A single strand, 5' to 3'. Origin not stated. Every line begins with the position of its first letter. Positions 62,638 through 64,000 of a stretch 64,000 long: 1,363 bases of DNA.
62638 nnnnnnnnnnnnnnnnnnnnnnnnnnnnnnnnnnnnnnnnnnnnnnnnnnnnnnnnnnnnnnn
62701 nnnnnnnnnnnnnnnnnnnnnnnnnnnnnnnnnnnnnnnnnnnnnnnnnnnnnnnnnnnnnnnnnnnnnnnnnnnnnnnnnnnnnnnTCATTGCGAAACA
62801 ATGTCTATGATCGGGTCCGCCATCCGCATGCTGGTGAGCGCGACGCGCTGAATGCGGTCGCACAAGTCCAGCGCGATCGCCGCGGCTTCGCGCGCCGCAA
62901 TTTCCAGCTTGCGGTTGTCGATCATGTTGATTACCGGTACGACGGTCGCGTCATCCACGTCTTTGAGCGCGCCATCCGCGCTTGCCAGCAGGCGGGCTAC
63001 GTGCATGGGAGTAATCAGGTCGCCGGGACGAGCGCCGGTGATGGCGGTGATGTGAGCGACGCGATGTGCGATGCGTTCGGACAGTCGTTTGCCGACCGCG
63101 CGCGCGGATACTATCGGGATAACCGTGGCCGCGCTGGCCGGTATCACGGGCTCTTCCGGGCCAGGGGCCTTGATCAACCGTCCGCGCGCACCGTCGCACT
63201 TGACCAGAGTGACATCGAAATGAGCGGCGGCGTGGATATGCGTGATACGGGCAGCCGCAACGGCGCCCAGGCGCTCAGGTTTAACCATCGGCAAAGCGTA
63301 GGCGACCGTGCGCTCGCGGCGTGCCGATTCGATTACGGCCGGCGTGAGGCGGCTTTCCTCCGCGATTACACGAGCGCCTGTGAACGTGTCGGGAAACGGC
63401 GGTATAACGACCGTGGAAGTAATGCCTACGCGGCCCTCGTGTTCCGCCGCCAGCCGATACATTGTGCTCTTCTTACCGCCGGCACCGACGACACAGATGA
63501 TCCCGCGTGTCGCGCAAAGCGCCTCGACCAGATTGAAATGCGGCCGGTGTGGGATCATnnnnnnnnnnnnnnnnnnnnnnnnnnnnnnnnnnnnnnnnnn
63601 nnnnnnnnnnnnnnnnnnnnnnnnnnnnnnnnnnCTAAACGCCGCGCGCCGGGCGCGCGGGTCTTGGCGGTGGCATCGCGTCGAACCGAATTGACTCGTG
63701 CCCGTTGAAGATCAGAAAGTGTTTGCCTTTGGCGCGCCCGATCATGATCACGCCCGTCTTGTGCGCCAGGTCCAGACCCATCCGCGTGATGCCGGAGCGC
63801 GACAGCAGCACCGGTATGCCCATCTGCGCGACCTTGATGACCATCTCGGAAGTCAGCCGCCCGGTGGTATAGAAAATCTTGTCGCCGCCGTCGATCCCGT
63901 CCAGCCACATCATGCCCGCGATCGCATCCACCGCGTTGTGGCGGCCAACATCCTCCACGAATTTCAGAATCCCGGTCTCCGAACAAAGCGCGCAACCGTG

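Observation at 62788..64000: Start of a YqeC/FdhD molybdenum-hydroxylase cofactor-maturation cluster running off the window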

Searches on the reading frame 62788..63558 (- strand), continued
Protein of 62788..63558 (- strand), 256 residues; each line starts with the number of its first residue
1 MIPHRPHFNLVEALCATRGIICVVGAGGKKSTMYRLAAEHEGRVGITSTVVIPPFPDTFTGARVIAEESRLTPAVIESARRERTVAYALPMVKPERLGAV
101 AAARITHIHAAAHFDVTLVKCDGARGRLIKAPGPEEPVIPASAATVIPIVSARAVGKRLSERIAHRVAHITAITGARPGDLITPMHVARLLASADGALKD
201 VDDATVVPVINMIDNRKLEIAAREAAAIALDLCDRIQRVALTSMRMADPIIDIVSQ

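Call 71: search_protein_families(library=pfam, proteins=[P0267, P0214, P0211, P0192, P0159, P0199, L092:11241-11858:+, L066:9132-9836:+, L010:10865-11902:+], max_evalue=0.001)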
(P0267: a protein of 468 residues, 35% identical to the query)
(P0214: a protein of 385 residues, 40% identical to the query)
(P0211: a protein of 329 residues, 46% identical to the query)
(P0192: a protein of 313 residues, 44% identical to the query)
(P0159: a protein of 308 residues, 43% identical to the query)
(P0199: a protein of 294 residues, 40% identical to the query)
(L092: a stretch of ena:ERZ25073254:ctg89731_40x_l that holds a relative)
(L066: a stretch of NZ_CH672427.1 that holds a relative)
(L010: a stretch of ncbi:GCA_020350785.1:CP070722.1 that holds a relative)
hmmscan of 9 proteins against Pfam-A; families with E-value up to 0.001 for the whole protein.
P0267 (468 aa): 4 families
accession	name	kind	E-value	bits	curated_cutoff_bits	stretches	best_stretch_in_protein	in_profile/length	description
PF19842.5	YqeC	-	1.1e-39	136.4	27.6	1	223-373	1-144/145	YqeC protein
PF08241.18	Methyltransf_11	-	1.4e-05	26.1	21.2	1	83-136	43-95/95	Methyltransferase domain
PF08242.18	Methyltransf_12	-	0.00014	23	30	1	39-133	1-97/98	Methyltransferase domain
PF13649.12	Methyltransf_25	-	0.00015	22.8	27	1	40-132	3-97/97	Methyltransferase domain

P0214 (385 aa): 1 family
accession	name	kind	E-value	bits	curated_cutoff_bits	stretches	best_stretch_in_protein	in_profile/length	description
PF19842.5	YqeC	-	6.8e-34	117.6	27.6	1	15-164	1-145/145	YqeC protein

P0211 (329 aa): 3 families
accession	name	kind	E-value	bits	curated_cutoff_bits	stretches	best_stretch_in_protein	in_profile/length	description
PF13091.12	PLDc_2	-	6.7e-30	104.1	27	1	171-296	3-131/132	PLD-like domain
PF19842.5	YqeC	-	1.2e-19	71.4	27.6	1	23-144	1-120/145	YqeC protein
PF00614.28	PLDc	-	2.9e-06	27.5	21.9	1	244-269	3-28/28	Phospholipase D Active site motif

P0192 (313 aa): 1 family
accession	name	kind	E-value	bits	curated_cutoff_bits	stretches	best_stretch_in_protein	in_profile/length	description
PF19842.5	YqeC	-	2.1e-28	99.8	27.6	1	85-223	2-145/145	YqeC protein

P0159 (308 aa): 1 family
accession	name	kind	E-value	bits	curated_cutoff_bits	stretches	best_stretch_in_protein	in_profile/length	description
PF19842.5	YqeC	-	8.7e-29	101.1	27.6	1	68-214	1-145/145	YqeC protein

P0199 (294 aa): 1 family
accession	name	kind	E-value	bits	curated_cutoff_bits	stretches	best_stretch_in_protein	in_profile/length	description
PF19842.5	YqeC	-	2.9e-29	102.6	27.6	1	68-205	3-145/145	YqeC protein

L092:11241-11858:+ (205 aa): 0 families

L066:9132-9836:+ (234 aa): 0 families

L010:10865-11902:+ (345 aa): 0 families

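Call 72: find_encoding_contigs(protein=P0003, flank=10000, max_places=1)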
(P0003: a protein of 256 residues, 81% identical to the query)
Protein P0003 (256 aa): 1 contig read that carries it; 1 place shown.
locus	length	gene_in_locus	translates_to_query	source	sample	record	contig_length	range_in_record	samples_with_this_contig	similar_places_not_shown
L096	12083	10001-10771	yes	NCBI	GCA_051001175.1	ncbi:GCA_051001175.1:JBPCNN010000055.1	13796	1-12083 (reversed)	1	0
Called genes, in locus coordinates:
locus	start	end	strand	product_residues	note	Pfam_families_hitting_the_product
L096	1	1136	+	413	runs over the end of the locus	PF01566:Nramp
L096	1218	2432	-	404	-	PF00756:Esterase, PF10503:Esterase_PHB, PF20434:BD-FAE (faint), PF00326:Peptidase_S9 (weak)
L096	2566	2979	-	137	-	PF17723:RHH_8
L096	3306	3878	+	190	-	PF03358:FMN_red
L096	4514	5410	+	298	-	PF14339:DUF4394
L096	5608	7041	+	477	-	PF03797:Autotransporter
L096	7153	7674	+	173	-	PF08238:Sel1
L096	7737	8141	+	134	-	-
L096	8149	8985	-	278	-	PF00809:Pterin_bind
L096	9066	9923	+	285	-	PF02634:FdhD-NarQ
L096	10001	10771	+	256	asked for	PF19842:YqeC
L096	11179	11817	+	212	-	PF04519:Bactofilin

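Call 73: find_encoding_contigs(protein=P0006, flank=10000, max_places=1)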
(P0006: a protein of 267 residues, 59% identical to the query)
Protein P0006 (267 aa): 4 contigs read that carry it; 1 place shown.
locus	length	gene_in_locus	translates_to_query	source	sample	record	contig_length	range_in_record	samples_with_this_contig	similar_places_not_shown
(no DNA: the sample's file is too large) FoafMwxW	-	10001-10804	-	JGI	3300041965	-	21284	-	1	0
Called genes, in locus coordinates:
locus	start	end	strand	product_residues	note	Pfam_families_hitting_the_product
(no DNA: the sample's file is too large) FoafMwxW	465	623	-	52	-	-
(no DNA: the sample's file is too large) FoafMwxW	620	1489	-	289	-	PF05448:AXE1 (faint), PF12697:Abhydrolase_6, PF00561:Abhydrolase_1, PF07859:Abhydrolase_3 (weak), PF12146:Hydrolase_4, PF00326:Peptidase_S9, PF03959:FSH1 (weak), PF12146:Hydrolase_4 (weak), +4 more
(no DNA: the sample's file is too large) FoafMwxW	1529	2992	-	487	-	PF00501:AMP-binding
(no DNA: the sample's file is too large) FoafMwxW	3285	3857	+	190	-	PF03358:FMN_red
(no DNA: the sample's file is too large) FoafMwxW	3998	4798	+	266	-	PF04199:Cyclase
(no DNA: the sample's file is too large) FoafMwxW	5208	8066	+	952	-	PF18083:PutA_N, PF01619:Pro_dh, PF05893:LuxC (faint), PF00171:Aldedh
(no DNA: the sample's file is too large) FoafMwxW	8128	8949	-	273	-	PF00809:Pterin_bind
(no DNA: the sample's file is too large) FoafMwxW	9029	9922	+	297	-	PF02634:FdhD-NarQ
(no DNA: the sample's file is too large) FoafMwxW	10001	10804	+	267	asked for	PF19842:YqeC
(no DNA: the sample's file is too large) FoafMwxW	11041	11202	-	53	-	-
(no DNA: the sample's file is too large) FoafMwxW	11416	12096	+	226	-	PF05048:NosD, PF13229:Beta_helix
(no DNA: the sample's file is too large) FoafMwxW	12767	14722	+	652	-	?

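Call 78: search_protein_families(library=ncbifam, proteins=[L047:13066-15963:+, L047:15980-16591:+, L047:12120-12734:+, L047:8244-9143:-, L047:7053-7805:+], max_evalue=0.00001)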
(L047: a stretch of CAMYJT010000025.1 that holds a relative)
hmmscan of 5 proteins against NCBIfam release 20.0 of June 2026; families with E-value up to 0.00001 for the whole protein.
L047:13066-15963:+ (965 aa): 25 families
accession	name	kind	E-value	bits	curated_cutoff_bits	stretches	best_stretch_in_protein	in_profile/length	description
TIGR01591.1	Fdh-alpha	equivalog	7.2e-140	467.2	666.25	3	75-433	1-360/672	formate dehydrogenase subunit alpha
TIGR01553.1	formate-DH-alph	equivalog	5.3e-103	345.6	814.2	3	30-310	2-302/1009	formate dehydrogenase-N subunit alpha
NF041513.1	formate_DH_Act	exception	7e-92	308.8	1400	4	68-309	38-292/1067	formate dehydrogenase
NF047855.1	AssmNtatRedNasC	equivalog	3.4e-88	296.7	1100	3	63-435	11-387/708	assimilatory nitrate reductase catalytic subunit NasC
NF012032.0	PRK15488.1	equivalog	1.4e-61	208.4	694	3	30-390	3-360/759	thiosulfate reductase PhsA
NF041323.1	Nitr_red_NasA_Halo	equivalog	3.8e-53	181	1000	1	79-422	2-340/673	assimilatory nitrate reductase NasA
TIGR02166.1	dmsA_ynfE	subfamily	3.7e-51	174.1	777.7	1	30-400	1-406/794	DMSO/selenate family reductase complex A subunit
TIGR01701.1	Fdhalpha-like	subfamily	2.4e-50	171.5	582.15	1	127-410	99-404/744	FdhF/YdeP family oxidoreductase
NF010055.0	PRK13532.1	equivalog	7.5e-50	170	904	3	30-312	3-291/830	nitrate reductase catalytic subunit NapA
TIGR01706.1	NAPA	equivalog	9e-45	153.3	930.55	2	30-311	2-290/830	periplasmic nitrate reductase subunit alpha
TIGR03479.1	DMSO_red_II_alp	subfamily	4.5e-44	150.8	984.75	2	77-309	63-304/913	molybdopterin-dependent oxidoreductase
NF041885.1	selenate_YnfE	exception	3e-36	124.6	1675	1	29-318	2-312/805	selenate/tellurate reductase subunit YnfE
NF041884.1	selenate_YnfF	exception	3.5e-34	117.8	1650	1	30-317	1-304/798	selenate/tellurate reductase subunit YnfF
NF011566.1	PRK14990.1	exception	1.5e-33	115.8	1600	1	28-393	12-419/814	dimethylsulfoxide reductase subunit A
NF007406.0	PRK09939.1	equivalog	4.3e-29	101.2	1473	1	128-407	109-414/759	acid resistance putative oxidoreductase YdeP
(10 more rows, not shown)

L047:15980-16591:+ (203 aa): 24 families
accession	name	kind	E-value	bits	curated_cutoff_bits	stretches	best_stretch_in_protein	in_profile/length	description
NF038355.1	FDH3_beta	equivalog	1.5e-102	341.2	240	1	2-180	1-179/180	formate dehydrogenase FDH3 subunit beta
TIGR02951.1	DMSO_dmsB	equivalog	6e-28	97.9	214.1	1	5-124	3-129/161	DMSO/selenate family reductase complex B subunit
NF045797.1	DsrO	equivalog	4.4e-26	91.8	200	1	3-172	43-210/235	sulfate reduction electron transfer complex DsrMKJOP subunit DsrO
TIGR03149.1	cyt_nit_nrfC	equivalog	7.7e-24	84.3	377.6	1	3-179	38-202/225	cytochrome c nitrite reductase Fe-S protein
NF011569.0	PRK14993.1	equivalog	9.3e-23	80.9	416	1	3-164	43-187/244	tetrathionate reductase subunit TtrB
NF008134.0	PRK10882.1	equivalog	1e-22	80.7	263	1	51-177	109-220/329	hydrogenase 2 operon protein HybA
NF045715.1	sulf_resp_HmcB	equivalog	6.7e-20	71.4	420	1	53-177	105-210/307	sulfate respiration complex iron-sulfur protein HmcB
NF041715.1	arsenate_red_ArrB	equivalog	1.9e-18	66.9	450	1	4-106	3-108/233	arsenate respiratory reductase iron-sulfur subunit ArrB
NF009408.0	PRK12769.1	equivalog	1.4e-17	63.1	1003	1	7-130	6-132/659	formate-dependent uric acid utilization protein AegA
NF009451.0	PRK12809.1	equivalog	1.3e-14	53.4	1154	1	8-109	7-109/639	formate-dependent uric acid utilization protein YgfT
TIGR01582.1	FDH-beta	equivalog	3.8e-13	49.2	334.7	1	54-166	92-183/283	formate dehydrogenase subunit beta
NF041782.1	mnquin_red_QrcC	equivalog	1.4e-12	47.8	400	1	7-165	4-193/239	menaquinone reductase iron-sulfur cluster-binding subunit QrcC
NF007658.0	PRK10330.1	equivalog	5.8e-12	45.5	260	1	6-175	5-167/181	electron transport protein HydN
TIGR03478.1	DMSO_red_II_bet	subfamily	8.8e-12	44.6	480.7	1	54-170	130-226/321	DMSO reductase family type II enzyme, iron-sulfur subunit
NF045766.1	PhenlGlyoxDHPadI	equivalog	5.1e-11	42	700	1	8-127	9-123/443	NADH-dependent phenylglyoxylate dehydrogenase subunit beta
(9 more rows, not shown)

L047:12120-12734:+ (204 aa): 2 families
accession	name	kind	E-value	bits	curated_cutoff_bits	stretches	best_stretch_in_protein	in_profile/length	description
NF003442.0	PRK04976.1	equivalog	1.3e-14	54.7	132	1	15-198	10-206/211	molecular chaperone TorD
NF008632.0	PRK11621.1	equivalog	2.6e-09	37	162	1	50-193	43-185/203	Tat proofreading chaperone DmsD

L047:8244-9143:- (299 aa): 2 families
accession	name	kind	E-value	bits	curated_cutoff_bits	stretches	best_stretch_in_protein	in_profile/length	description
NF001943.0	PRK00724.1-2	equivalog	1.8e-37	128.8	269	1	36-279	19-273/274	formate dehydrogenase accessory sulfurtransferase FdhD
TIGR00129.1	fdhD_narQ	equivalog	3.8e-35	121.4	140.9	1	41-279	3-236/237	formate dehydrogenase accessory sulfurtransferase FdhD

L047:7053-7805:+ (250 aa): 1 family
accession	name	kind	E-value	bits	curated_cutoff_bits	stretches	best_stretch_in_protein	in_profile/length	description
TIGR03172.2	TIGR03172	equivalog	2.4e-40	138.6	73.05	1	16-223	2-206/209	selenium cofactor biosynthesis protein YqeC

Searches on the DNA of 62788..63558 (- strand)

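Call 74: search_rna_families(sources=[L001, L007, L096, L028, L088, L074, L073, L066], threshold=gathering)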
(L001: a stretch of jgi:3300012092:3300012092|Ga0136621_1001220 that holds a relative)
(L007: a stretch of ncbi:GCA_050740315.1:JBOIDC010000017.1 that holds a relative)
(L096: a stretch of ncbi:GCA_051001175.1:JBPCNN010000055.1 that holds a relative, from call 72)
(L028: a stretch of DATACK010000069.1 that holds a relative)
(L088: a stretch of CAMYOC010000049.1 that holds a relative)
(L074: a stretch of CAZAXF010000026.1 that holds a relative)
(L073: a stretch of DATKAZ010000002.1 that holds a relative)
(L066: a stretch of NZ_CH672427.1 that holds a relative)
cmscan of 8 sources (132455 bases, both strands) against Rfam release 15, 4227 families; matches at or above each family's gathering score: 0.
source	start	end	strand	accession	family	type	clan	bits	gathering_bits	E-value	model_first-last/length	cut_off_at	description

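Call 75: search_rna_families(sources=[L077, L092, L008, L027, L012, L017, L090], threshold=gathering)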
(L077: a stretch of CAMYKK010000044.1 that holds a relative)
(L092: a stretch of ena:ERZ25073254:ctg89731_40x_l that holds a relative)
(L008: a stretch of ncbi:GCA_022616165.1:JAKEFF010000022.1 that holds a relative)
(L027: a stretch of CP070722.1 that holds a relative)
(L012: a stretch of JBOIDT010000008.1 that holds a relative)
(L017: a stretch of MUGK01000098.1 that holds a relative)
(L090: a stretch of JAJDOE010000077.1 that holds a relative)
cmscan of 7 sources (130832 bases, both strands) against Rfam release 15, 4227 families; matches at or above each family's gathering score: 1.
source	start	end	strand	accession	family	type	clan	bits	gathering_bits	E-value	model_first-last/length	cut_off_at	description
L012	14901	14984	-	RF00005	tRNA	Gene; tRNA;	CL00001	57.5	29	1.8e-09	1-71/71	no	tRNA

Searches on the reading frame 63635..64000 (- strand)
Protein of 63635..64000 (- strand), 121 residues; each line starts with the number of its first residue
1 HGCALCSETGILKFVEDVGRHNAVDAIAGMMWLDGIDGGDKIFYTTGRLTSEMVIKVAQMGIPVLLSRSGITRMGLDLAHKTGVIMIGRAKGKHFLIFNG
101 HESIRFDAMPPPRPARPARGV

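Call 3: search_protein_families(library=ncbifam, proteins=[window:63635-64000:-], max_evalue=0.01)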
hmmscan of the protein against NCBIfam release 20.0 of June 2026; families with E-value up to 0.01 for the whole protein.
window:63635-64000:- (121 aa): 2 families
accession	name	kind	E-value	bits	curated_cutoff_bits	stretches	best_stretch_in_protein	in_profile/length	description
TIGR00129.1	fdhD_narQ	equivalog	6.2e-26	91.2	140.9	1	1-104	132-235/237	formate dehydrogenase accessory sulfurtransferase FdhD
NF001943.0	PRK00724.1-2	equivalog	2.5e-22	79.2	269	1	1-104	167-272/274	formate dehydrogenase accessory sulfurtransferase FdhD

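Call 4: search_protein_families(library=pfam, proteins=[window:63635-64000:-], max_evalue=0.01)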
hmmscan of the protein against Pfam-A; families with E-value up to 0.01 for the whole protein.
window:63635-64000:- (121 aa): 1 family
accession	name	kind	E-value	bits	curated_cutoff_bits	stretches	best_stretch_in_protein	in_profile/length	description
PF02634.21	FdhD-NarQ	-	4.5e-42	144.8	27.2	1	1-104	132-236/237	FdhD/NarQ family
